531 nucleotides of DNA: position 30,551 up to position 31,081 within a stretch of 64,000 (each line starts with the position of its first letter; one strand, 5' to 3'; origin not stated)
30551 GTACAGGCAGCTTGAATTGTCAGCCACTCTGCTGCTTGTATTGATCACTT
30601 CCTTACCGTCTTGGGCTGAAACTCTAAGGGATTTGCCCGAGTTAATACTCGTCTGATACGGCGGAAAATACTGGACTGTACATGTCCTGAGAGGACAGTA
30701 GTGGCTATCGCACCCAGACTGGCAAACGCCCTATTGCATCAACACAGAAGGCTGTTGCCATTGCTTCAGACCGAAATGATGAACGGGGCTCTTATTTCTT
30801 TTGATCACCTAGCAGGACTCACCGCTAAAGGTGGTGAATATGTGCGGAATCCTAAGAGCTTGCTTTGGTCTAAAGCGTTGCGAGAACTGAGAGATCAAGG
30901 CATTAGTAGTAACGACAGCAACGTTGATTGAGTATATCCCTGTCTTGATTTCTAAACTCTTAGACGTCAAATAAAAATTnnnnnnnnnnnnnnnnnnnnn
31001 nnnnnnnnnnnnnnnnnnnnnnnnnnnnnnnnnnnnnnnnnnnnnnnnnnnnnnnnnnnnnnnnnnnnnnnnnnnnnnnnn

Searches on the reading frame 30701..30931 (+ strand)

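Call 61: search_protein_families(library=pfam, proteins=[window:30701-30931:+], max_evalue=1)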
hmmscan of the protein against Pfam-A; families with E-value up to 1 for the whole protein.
window:30701-30931:+ (76 aa): 1 family
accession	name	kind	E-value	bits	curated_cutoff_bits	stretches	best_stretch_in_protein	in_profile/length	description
PF11201.13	DUF2982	-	0.041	13.9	25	1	2-28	57-88/151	Protein of unknown function (DUF2982)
